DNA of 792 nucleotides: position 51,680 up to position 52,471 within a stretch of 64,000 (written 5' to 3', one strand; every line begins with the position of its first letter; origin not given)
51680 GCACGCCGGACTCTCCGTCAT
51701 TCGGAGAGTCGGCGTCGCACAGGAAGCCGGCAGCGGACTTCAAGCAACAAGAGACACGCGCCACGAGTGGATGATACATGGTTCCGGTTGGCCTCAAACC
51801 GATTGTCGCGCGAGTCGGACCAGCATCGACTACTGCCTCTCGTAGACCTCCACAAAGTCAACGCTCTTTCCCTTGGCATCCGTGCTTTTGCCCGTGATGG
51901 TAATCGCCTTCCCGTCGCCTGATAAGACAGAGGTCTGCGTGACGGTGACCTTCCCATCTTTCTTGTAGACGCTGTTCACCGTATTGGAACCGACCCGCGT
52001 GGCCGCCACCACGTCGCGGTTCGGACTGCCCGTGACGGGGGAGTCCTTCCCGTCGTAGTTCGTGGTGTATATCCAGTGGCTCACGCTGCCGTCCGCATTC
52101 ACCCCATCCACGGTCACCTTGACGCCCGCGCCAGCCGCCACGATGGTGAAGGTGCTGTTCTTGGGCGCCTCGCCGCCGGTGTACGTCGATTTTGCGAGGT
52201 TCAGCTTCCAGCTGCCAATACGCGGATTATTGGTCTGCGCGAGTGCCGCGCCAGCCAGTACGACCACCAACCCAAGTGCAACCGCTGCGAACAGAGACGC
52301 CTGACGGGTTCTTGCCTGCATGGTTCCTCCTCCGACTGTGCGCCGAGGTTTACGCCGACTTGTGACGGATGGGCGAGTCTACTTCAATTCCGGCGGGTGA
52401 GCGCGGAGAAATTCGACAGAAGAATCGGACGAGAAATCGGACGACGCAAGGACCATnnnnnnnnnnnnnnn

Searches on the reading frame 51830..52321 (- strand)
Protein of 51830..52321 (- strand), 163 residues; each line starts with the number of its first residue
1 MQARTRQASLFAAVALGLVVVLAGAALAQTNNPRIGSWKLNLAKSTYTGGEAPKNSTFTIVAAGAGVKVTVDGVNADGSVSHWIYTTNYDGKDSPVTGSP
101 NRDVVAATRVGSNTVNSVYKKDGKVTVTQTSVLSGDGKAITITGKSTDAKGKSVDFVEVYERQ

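Call 7: search_protein_families(library=pfam, proteins=[window:51830-52321:-])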
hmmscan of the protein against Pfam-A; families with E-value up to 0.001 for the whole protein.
window:51830-52321:- (163 aa): 0 families

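Call 13: find_homologous_proteins(query=window:51830-52321:-)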
Query window:51830-52321:- (163 aa): 394 proteins with E <= 0.001 among 1370 candidates; the best 120 are listed.
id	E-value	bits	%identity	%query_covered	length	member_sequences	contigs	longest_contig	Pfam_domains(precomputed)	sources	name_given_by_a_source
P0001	8.5e-97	339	100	100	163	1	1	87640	-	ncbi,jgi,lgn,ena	ncbi:MAG: hypothetical protein WCP29_05220 [Acidobacteriota bacterium]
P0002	5.0e-67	242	71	100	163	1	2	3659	-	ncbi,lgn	-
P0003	7.0e-67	242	71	100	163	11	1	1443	-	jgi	jgi:hypothetical protein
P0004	1.1e-66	241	71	100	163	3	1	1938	-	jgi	jgi:hypothetical protein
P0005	9.2e-66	238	70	100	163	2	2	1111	-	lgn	-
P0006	1.0e-65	238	71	100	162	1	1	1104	-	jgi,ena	-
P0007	1.1e-65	238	71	100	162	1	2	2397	-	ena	-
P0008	2.4e-65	237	70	100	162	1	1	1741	-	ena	-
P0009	3.2e-65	237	71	100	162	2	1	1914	-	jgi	-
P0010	6.1e-65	236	70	100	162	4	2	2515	-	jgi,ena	-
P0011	1.9e-64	234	70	100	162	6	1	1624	-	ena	-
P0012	5.2e-62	226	67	100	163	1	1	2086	-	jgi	jgi:hypothetical protein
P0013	1.2e-57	212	66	100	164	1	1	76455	-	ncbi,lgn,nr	ncbi:MAG: hypothetical protein NTV05_00200 [Acidobacteria bacterium]|nr:hypothetical protein [Acidob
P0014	2.4e-57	211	65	100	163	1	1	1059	-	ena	-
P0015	1.9e-56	208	66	100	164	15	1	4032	-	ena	-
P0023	7.7e-55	203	64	100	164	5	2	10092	-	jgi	-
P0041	5.0e-52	194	60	100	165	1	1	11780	-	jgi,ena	-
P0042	6.5e-52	193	60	100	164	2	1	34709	-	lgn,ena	-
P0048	4.4e-51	191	57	100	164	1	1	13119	-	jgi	jgi:hypothetical protein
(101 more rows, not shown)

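Call 15: find_related_loci(query=A1, collection=genome_contigs, flank=3000)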
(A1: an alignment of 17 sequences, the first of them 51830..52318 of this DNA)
Query A1 (162 aa) in genome_contigs; peptide patterns used: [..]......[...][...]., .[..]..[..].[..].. (x = any residue, [..] = any of these).
598 stretches matched a pattern (row limit reached: there are more); 572 encode a relative of the query (tblastn E <= 1e-3); the best 80 are kept; 80 distinct loci.
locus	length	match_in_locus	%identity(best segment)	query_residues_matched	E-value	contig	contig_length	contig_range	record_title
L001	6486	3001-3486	70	1-162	9e-70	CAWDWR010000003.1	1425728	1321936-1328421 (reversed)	MAG: uncultured Acidobacteriota bacterium isolate MFD05942.bin.2.66 genome assembly, contig: contig_8961, whole genome s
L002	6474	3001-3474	55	1-162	2e-50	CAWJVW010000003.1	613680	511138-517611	MAG: uncultured Acidobacteriota bacterium isolate MFD09206.bin.1.2 genome assembly, contig: contig_17970, whole genome s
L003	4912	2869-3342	54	1-162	7e-50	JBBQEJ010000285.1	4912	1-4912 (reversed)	MAG: Vicinamibacterales bacterium isolate Co_metawrap_1112 Cmw_1112_k141_1783978_length_4912_cov_9.9925, whole genome sh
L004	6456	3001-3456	56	10-162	8e-49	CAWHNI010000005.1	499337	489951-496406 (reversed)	MAG: uncultured Actinomycetota bacterium isolate MFD04850.bin.2.82 genome assembly, contig: contig_125840, whole genome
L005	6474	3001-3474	54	1-162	1e-47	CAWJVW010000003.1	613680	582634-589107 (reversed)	MAG: uncultured Acidobacteriota bacterium isolate MFD09206.bin.1.2 genome assembly, contig: contig_17970, whole genome s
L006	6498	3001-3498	54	1-162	1e-46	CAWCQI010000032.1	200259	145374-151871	MAG: uncultured Acidobacteriota bacterium isolate MFD05176.bin.2.32 genome assembly, contig: contig_60056, whole genome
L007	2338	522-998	53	4-162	8e-47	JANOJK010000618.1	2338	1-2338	MAG: Acidobacteriota bacterium isolate SOY_6_C_metabat_75 SOY_6_C_k141_5275832, whole genome shotgun sequence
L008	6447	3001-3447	56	14-162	2e-46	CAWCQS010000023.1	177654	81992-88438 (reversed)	MAG: uncultured Acidobacteriota bacterium isolate MFD05176.bin.1.177 genome assembly, contig: contig_78054, whole genome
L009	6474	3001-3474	51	1-162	3e-46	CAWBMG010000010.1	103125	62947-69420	MAG: uncultured Acidobacteriota bacterium isolate MFD02242.bin.1.279 genome assembly, contig: contig_32428, whole genome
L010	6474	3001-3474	51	1-162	6e-45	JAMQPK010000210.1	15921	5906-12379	MAG: Vicinamibacterales bacterium isolate CH22 k141_1768658, whole genome shotgun sequence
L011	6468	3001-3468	55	8-162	2e-44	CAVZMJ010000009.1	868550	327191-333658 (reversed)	MAG: uncultured Acidobacteriota bacterium isolate MFD02242.bin.2.7 genome assembly, contig: contig_18935, whole genome s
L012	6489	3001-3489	55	1-162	1e-43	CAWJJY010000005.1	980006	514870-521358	MAG: uncultured Acidobacteriota bacterium isolate MFD05942.bin.1.17 genome assembly, contig: contig_3285, whole genome s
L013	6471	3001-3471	53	9-162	4e-43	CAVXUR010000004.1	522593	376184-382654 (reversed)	MAG: uncultured Acidobacteriota bacterium isolate MFD05747.bin.3.242 genome assembly, contig: contig_19170, whole genome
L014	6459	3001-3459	48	5-161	1e-41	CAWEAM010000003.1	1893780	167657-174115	MAG: uncultured Acidobacteriota bacterium isolate MFD04850.bin.2.364 genome assembly, contig: contig_15093, whole genome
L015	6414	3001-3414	54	21-162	2e-41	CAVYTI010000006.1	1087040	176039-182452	MAG: uncultured Acidobacteriota bacterium isolate MFD05537.bin.1.91 genome assembly, contig: contig_2453, whole genome s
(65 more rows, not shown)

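Call 22: find_encoding_contigs(protein=P0002, flank=3000)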
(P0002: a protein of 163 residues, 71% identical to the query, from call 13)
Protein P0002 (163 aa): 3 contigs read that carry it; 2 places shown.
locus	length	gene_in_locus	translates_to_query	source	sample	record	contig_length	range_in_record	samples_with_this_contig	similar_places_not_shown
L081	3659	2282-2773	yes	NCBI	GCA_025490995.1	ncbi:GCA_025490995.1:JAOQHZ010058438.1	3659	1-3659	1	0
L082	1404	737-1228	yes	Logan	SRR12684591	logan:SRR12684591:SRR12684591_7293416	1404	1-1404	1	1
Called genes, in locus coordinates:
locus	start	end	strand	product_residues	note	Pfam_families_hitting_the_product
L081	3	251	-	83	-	?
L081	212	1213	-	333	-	PF13276:HTH_21, PF00665:rve, PF13683:rve_3, PF13333:rve_2 (weak)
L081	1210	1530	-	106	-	PF01527:HTH_Tnp_1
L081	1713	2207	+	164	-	-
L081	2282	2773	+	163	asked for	-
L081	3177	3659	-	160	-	?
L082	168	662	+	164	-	-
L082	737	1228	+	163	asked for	-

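Call 23: find_encoding_contigs(protein=P0013, flank=5000)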
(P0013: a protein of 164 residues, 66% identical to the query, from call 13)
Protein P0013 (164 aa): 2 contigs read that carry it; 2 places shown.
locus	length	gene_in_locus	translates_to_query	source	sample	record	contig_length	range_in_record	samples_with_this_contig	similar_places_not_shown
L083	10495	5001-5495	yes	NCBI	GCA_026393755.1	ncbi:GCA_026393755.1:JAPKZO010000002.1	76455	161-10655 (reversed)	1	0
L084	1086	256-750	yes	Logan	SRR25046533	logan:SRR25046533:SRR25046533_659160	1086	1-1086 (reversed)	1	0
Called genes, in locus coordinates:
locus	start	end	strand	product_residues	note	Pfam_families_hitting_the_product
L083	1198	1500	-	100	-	PF01381:HTH_3 (weak)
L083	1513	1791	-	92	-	PF05015:HigB-like_toxin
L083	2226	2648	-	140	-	PF01850:PIN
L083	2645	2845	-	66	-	PF09957:VapB_antitoxin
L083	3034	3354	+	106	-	-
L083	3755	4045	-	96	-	PF04365:BrnT_toxin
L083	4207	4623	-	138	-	PF01850:PIN, PF13470:PIN_3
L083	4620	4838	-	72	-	PF01402:RHH_1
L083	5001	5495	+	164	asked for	-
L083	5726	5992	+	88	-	PF10387:DUF2442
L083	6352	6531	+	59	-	-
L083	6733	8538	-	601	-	PF17899:Peptidase_M61_N, PF05299:Peptidase_M61, PF13180:PDZ_2, PF17820:PDZ_6 (weak)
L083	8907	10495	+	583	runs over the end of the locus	?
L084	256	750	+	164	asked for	-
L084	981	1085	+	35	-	?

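Call 24: find_encoding_contigs(protein=P0012, flank=3000)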
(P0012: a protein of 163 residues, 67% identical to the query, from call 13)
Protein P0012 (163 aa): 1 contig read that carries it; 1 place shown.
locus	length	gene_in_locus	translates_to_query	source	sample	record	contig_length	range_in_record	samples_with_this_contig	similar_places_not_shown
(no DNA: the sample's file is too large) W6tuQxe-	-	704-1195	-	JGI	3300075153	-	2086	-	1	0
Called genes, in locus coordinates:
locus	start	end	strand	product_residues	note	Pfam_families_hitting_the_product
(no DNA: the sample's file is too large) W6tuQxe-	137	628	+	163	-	-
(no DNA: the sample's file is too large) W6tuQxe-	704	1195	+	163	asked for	-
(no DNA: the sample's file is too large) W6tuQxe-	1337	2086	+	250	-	?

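Call 25: find_encoding_contigs(protein=P0010, flank=3000)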
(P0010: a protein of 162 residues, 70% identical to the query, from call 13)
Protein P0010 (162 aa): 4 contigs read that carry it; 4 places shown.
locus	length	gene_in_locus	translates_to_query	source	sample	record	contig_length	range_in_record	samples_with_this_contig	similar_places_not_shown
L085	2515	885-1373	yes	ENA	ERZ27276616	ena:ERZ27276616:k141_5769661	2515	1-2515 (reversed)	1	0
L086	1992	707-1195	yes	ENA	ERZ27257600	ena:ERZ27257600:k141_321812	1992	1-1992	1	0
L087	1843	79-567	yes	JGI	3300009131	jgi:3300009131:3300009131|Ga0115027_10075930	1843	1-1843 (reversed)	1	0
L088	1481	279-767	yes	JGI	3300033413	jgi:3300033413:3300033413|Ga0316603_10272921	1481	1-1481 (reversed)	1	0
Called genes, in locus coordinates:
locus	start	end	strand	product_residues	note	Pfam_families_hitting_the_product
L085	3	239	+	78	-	?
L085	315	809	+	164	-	-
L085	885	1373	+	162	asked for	-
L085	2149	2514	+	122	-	?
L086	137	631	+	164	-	-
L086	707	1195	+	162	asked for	-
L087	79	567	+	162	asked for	-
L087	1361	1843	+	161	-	?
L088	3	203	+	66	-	?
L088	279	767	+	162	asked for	-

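Call 35: find_encoding_contigs(protein=P0042, flank=4000, max_places=3)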
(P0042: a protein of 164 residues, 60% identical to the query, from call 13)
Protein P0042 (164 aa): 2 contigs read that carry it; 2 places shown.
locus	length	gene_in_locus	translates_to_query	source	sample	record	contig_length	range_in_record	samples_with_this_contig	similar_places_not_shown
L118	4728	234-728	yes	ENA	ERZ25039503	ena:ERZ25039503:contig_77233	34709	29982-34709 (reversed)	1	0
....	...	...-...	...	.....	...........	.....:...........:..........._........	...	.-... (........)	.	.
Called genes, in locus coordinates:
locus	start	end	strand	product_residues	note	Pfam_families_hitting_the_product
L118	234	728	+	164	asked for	-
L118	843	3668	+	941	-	PF00069:Pkinase, PF01636:APH (faint), PF07714:PK_Tyr_Ser-Thr, PF03109:ABC1 (weak), PF26550:Tricorn_2nd (faint), PF00930:DPPIV_N (faint), PF07676:PD40 (faint), PF26549:Tricorn_N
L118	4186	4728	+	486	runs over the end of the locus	-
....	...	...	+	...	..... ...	-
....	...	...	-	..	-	?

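Call 36: find_encoding_contigs(protein=P0041, flank=6000, max_places=3)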
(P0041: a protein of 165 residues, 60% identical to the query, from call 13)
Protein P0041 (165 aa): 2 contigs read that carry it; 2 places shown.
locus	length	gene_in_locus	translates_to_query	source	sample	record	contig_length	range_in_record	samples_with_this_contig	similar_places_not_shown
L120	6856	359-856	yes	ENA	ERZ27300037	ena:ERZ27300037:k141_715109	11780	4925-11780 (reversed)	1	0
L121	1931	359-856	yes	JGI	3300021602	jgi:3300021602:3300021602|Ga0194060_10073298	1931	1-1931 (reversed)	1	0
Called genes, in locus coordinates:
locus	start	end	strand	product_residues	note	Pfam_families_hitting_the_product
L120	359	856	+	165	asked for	-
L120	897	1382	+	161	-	-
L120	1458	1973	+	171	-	PF13924:Lipocalin_5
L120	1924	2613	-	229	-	-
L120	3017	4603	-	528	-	-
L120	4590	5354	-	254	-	PF00535:Glycos_transf_2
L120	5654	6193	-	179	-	-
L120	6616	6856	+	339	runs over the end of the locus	PF01427:Peptidase_M15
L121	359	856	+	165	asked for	-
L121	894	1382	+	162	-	-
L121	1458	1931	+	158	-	?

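Call 37: find_encoding_contigs(protein=P0023, flank=6000, max_places=3)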
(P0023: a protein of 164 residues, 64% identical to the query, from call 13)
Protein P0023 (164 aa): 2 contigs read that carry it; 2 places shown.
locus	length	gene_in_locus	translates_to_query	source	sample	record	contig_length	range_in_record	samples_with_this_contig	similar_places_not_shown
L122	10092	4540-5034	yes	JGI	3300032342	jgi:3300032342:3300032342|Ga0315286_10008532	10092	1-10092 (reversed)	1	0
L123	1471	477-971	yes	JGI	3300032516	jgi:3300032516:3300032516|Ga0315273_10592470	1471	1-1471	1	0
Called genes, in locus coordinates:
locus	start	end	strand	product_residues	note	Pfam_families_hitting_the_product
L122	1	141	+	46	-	?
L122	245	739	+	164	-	-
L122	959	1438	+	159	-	-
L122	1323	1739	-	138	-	PF01850:PIN, PF13470:PIN_3, PF16289:PIN_12 (weak)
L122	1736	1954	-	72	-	PF01402:RHH_1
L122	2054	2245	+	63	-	-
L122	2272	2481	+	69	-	-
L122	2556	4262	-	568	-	PF00884:Sulfatase, PF01663:Phosphodiest (faint), PF16347:SGSH_C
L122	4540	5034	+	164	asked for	-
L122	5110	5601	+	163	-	-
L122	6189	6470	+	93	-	PF01541:GIY-YIG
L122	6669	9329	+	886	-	PF00069:Pkinase, PF07714:PK_Tyr_Ser-Thr, PF07676:PD40 (weak), PF26550:Tricorn_2nd (weak), PF07676:PD40, PF26549:Tricorn_N, PF26549:Tricorn_N, PF07676:PD40, +8 more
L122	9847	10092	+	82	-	?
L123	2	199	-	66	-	?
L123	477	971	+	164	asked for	-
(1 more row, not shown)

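Call 38: find_encoding_contigs(protein=P0048, flank=4000, max_places=3)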
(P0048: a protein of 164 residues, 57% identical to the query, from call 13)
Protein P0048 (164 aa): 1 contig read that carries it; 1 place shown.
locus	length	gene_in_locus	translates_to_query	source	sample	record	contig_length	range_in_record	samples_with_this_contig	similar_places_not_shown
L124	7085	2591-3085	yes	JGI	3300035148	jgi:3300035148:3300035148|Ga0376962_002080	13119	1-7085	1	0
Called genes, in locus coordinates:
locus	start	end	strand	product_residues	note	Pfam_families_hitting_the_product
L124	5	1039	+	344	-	PF00162:PGK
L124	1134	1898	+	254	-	PF00121:TIM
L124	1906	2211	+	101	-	PF03840:SecG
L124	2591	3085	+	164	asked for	-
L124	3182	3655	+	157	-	-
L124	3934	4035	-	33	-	-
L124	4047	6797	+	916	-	PF13711:DUF4160, PF02837:Glyco_hydro_2_N, PF22666:Glyco_hydro_2_N2 (weak), PF00703:Glyco_hydro_2, PF02836:Glyco_hydro_2_C, PF16355:DUF4982, PF18565:Glyco_hydro2_C5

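Call 46: search_protein_families(library=pfam, proteins=[window:51830-52321:-, L120:1458-1973:+], max_evalue=10)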
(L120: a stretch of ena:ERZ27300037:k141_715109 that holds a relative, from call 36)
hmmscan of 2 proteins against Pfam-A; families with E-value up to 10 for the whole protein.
window:51830-52321:- (163 aa): 1 family
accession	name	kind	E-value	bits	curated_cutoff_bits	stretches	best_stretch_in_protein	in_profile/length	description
PF13786.12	DUF4179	-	0.008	17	30.1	1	4-86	5-91/94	Domain of unknown function (DUF4179)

L120:1458-1973:+ (171 aa): 2 families
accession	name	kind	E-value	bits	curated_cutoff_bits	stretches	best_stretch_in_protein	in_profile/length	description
PF13924.12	Lipocalin_5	-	8e-14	52.2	25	1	35-170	1-142/142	Lipocalin-like domain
PF20510.4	HgmA_N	-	0.21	11.3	20.2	1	76-124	85-132/273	Homogentisate 1,2-dioxygenase N-terminal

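Call 48: search_solved_structures(query=A1, max_evalue=1)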
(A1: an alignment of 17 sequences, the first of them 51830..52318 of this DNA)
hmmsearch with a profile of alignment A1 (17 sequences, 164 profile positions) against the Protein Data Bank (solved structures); distinct sequences matched with E-value up to 1: 3.
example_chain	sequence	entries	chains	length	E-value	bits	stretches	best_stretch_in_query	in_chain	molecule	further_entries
2kyw_A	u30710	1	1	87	0.13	15.3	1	98-151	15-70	Adhesion exoprotein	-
1prr_A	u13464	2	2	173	0.13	15.2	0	81-139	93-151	DEVELOPMENT-SPECIFIC PROTEIN S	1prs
9n2x_A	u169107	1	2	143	0.3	14.1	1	68-150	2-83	LM1841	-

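Call 60: predict_structure(alignment_id=A3)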
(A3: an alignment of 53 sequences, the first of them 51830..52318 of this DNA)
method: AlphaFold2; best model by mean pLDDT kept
length: 162 residues; sequences in the alignment: 53
mean_pLDDT: 87.2   pTM: 0.76
mean pLDDT of the five models: 87.2, 86.1, 85.3, 78.5, 77.9
residues with pLDDT >= 90: 113; 70-90: 20; 50-70: 26; < 50: 3
segments of 3 or more residues with pLDDT < 50: 1-3
pLDDT, mean of each block of 10 residues (from residue 1): 54 59 55 95 94 96 93 93 95 94 95 95 95 97 88 95 95
secondary structure, 60 per line:
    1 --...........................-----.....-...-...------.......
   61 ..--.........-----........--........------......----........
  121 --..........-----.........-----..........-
elements in order: H3-29 E35-39 E45-47 E54-62 E65-73 E79-86 E89-96 E103-108 E113-120 E123-132 E138-146 E152-161

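Call 63: fold_search(model_id=the predicted structure, library=pdb)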
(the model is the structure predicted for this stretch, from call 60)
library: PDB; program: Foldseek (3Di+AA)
matches with E <= 10: 1534; with E <= 0.001: 15
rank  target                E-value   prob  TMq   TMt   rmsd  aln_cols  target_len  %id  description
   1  3elz_B                7.9e-05  1.00  0.47  0.55   5.3       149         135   17  Crystal structure of Zebrafish Ileal Bile Acid-Bindin Protein complexed with cholic acid (crystal form A). (released 2009-01-13)
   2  3em0_A                1.5e-04  1.00  0.48  0.57   5.2       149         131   16  Crystal structure of Zebrafish Ileal Bile Acid-Bindin Protein complexed with cholic acid (crystal form B). (released 2009-01-13)
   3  3elx                  2.6e-04  1.00  0.49  0.57   5.1       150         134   15  Crystal structure of apo Zebrafish Ileal Bile Acid-Binding Protein (released 2009-01-13)
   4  4hfo_A                3.6e-04  1.00  0.39  0.34   8.8       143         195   15  Biogenic amine-binding protein selenomethionine derivative (released 2013-01-02)
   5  6czi_A                4.2e-04  1.00  0.43  0.61   5.7       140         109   13  Structure of a redesigned beta barrel, mFAP1, bound to DFHBI (released 2018-09-19)
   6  3em0_B                4.2e-04  1.00  0.47  0.55   5.1       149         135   17  Crystal structure of Zebrafish Ileal Bile Acid-Bindin Protein complexed with cholic acid (crystal form B). (released 2009-01-13)
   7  3elz_C                4.6e-04  1.00  0.46  0.54   5.3       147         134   16  Crystal structure of Zebrafish Ileal Bile Acid-Bindin Protein complexed with cholic acid (crystal form A). (released 2009-01-13)
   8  4ge1_A                4.9e-04  1.00  0.40  0.35   8.4       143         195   15  Structure of the tryptamine complex of the amine binding protein of Rhodnius prolixus (released 2013-01-02)
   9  4ge1_D                5.7e-04  1.00  0.40  0.35   8.6       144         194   15  Structure of the tryptamine complex of the amine binding protein of Rhodnius prolixus (released 2013-01-02)
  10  3elz_A                6.0e-04  1.00  0.48  0.57   5.1       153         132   16  Crystal structure of Zebrafish Ileal Bile Acid-Bindin Protein complexed with cholic acid (crystal form A). (released 2009-01-13)
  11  4alo_A                6.3e-04  1.00  0.43  0.40   7.1       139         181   14  STRUCTURE AND PROPERTIES OF H1 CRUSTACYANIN FROM LOBSTER HOMARUS AMERICANUS (released 2012-08-08)
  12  1h91_A                7.4e-04  1.00  0.43  0.39   7.8       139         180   14  The crystal structure of lobster apocrustacyanin A1 using softer X-rays. (released 2001-09-06)
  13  2hzr                  7.8e-04  1.00  0.41  0.41   8.3       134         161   11  Crystal structure of human apolipoprotein D (ApoD) (released 2007-08-14)
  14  4tq2                  9.1e-04  1.00  0.53  0.49   5.0       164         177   12  Structure of S-type Phycobiliprotein Lyase CPES from Guillardia theta (released 2014-08-13)
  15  3sao_B                9.6e-04  1.00  0.36  0.38   8.6       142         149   11  The Siderocalin Ex-FABP functions through dual ligand specificities (released 2011-12-28)
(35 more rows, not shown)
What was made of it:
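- On Lipocalin/calycin fold (for the encoded protein): Foldseek PDB hits to FABP, lipocalins and nitrobindin have E down to 8e-5 and TM 0.47-0.57 (calls 60, 63).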
